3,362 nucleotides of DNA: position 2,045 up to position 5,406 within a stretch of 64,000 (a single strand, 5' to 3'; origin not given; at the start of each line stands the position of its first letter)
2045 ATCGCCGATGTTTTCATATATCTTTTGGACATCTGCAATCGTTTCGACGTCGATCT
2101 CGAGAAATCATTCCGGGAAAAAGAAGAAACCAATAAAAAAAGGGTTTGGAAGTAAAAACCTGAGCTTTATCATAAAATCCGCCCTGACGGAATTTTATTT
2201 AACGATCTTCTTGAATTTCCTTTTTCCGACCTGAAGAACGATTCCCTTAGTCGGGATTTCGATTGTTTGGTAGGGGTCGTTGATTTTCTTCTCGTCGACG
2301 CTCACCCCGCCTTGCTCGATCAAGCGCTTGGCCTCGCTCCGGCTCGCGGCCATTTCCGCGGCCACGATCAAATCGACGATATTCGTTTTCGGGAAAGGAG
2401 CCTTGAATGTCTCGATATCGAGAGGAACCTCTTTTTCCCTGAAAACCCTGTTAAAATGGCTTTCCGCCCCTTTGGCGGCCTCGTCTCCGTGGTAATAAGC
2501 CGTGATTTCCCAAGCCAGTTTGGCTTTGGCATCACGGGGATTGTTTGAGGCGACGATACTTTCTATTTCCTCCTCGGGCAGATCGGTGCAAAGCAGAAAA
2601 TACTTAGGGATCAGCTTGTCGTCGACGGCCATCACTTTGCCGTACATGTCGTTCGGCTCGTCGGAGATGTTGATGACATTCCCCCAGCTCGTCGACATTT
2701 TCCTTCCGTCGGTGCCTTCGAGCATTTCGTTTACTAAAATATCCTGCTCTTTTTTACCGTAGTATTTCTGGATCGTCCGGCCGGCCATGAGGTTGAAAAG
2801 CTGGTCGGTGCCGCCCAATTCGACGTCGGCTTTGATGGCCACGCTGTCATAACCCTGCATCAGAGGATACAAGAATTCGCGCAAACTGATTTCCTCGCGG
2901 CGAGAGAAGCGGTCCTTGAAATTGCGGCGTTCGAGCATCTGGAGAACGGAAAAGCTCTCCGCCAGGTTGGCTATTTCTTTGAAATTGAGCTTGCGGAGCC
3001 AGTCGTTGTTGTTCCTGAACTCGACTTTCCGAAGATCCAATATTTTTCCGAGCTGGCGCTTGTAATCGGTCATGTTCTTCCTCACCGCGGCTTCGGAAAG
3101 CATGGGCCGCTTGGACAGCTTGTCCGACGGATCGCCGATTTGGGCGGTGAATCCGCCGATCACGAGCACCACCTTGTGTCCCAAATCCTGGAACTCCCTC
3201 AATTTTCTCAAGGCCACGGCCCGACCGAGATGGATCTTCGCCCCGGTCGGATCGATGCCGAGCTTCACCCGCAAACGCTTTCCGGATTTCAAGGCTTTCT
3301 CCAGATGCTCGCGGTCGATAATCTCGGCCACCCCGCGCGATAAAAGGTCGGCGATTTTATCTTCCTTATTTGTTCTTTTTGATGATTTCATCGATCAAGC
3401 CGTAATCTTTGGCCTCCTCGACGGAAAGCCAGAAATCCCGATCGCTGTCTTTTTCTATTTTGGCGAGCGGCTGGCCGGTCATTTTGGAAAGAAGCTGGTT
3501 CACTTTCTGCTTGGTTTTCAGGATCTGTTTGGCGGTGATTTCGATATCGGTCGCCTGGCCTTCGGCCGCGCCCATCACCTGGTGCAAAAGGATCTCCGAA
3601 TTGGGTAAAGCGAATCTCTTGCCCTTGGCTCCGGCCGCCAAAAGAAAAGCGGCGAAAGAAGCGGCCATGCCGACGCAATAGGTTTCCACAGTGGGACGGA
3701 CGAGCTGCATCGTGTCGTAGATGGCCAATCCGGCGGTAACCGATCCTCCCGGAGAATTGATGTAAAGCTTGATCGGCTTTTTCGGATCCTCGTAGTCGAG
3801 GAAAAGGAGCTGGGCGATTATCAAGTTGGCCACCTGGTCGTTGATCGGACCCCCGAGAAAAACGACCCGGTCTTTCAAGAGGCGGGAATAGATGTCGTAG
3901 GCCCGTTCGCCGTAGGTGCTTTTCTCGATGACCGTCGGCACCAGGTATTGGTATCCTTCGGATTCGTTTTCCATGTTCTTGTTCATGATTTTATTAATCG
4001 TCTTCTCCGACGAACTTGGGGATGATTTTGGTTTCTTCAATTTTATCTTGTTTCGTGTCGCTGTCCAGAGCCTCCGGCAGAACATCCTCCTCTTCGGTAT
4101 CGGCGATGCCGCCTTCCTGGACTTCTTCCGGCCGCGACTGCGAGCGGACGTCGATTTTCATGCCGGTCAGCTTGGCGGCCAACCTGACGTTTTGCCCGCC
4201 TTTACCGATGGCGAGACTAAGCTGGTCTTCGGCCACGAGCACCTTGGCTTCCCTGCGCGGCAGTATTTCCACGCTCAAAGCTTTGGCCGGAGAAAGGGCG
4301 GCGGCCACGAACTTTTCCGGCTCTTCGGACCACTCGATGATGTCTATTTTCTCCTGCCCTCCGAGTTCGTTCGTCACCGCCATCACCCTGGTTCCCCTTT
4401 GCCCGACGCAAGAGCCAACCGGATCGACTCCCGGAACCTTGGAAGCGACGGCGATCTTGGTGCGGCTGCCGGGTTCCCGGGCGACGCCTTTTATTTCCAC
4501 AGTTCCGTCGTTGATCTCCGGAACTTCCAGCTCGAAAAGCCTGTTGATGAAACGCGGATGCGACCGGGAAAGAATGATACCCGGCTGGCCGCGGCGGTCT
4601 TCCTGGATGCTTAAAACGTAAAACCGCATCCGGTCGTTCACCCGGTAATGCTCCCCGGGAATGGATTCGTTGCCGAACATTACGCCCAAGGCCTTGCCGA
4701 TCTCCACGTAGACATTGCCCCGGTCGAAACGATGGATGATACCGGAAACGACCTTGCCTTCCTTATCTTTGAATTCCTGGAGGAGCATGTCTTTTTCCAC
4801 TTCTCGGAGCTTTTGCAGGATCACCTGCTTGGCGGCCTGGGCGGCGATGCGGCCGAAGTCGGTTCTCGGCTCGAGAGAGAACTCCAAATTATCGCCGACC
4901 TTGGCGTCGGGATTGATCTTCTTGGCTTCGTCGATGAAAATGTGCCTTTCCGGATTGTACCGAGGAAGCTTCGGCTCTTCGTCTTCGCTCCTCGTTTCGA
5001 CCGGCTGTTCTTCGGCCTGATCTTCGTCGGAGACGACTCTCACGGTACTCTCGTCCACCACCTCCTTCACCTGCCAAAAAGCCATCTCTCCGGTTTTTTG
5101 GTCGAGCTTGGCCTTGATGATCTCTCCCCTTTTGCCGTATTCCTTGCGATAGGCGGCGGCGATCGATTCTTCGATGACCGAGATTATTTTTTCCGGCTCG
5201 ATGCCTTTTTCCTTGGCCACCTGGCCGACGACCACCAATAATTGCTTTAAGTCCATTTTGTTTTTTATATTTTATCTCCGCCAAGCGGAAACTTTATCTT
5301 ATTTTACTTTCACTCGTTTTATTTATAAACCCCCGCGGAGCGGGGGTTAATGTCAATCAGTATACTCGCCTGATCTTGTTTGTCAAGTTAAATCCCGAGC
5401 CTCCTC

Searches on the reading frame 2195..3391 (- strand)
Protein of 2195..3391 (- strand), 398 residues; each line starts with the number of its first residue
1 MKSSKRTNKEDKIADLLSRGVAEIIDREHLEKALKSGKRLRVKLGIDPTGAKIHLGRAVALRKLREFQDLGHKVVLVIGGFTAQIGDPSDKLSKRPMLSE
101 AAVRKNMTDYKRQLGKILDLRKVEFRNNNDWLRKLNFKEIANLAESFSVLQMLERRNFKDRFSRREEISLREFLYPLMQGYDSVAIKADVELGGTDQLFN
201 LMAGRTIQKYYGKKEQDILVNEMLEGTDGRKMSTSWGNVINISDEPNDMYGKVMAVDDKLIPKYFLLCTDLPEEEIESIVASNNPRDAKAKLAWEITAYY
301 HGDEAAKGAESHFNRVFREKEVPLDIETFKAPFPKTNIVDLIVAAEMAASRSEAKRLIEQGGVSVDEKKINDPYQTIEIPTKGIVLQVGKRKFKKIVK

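Call 10: search_protein_families(library=pfam, proteins=[window:2195-3391:-], max_evalue=0.001)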
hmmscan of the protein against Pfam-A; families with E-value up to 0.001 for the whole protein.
window:2195-3391:- (398 aa): 3 families
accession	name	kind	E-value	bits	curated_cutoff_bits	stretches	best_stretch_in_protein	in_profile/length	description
PF00579.31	tRNA-synt_1b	-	1.1e-72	245.3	21.1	1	37-317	3-291/292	tRNA synthetases class I (W and Y)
PF01479.30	S4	-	4.1e-09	36.5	22.8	1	340-377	5-42/48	S4 domain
PF22421.1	SYY_C-terminal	-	2.1e-08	34.4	27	1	325-393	8-80/83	Tyrosine--tRNA ligase SYY-like C-terminal domain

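Call 44: find_encoding_contigs(protein=window:2195-3391:-, flank=10000, max_places=4)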
Protein window:2195-3391:- (398 aa): 2 contigs read that carry it; 2 places shown.
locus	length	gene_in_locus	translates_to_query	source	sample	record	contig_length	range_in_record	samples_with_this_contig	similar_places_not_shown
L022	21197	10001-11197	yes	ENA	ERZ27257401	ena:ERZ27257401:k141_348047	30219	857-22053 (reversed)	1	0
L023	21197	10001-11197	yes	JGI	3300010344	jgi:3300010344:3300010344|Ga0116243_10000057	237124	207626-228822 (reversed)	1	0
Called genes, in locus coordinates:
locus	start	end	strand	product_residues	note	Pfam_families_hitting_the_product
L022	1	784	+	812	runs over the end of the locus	PF00521:DNA_topoisoIV, PF03989:DNA_gyraseA_C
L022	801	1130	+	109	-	PF18895:T4SS_pilin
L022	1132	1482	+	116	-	PF18895:T4SS_pilin (weak)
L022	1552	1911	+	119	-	-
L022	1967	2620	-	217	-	-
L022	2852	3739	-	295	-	PF02899:Phage_int_SAM_1, PF13102:Phage_int_SAM_5 (weak), PF13495:Phage_int_SAM_4, PF00589:Phage_integrase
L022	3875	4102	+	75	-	PF00312:Ribosomal_S15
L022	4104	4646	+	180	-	PF01936:NYN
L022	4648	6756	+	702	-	PF01138:RNase_PH, PF03725:RNase_PH_C (faint), PF03726:PNPase, PF01138:RNase_PH, PF00013:KH_1, PF00575:S1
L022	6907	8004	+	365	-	-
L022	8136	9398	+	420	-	PF08529:NusA_N, PF00575:S1 (faint), PF13184:KH_NusA_1st, PF26594:KH_NusA_2nd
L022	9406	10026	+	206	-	PF00574:CLP_protease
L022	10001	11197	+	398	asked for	PF00579:tRNA-synt_1b, PF22421:SYY_C-terminal, PF01479:S4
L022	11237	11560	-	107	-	-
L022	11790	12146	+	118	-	-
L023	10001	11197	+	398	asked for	PF00579:tRNA-synt_1b, PF22421:SYY_C-terminal, PF01479:S4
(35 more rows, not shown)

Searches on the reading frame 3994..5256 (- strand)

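Call 10: search_protein_families(library=pfam, proteins=[window:3994-5256:-], max_evalue=0.001)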
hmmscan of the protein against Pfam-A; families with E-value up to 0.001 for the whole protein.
window:3994-5256:- (420 aa): 4 families
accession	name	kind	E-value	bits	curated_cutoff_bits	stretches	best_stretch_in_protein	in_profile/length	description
PF08529.16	NusA_N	-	6.8e-32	110.6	23.8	1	6-156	2-119/119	NusA N-terminal domain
PF13184.12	KH_5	-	9.9e-26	90.1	27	1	262-331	1-69/69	NusA-like KH domain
PF00575.29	S1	-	2.2e-05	25.2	22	1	163-223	1-68/74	S1 RNA binding domain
PF23095.1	KH_NusA_C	-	0.00058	20.3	34.2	0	341-371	5-35/59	Transcription termination/antitermination protein NusA, KH domain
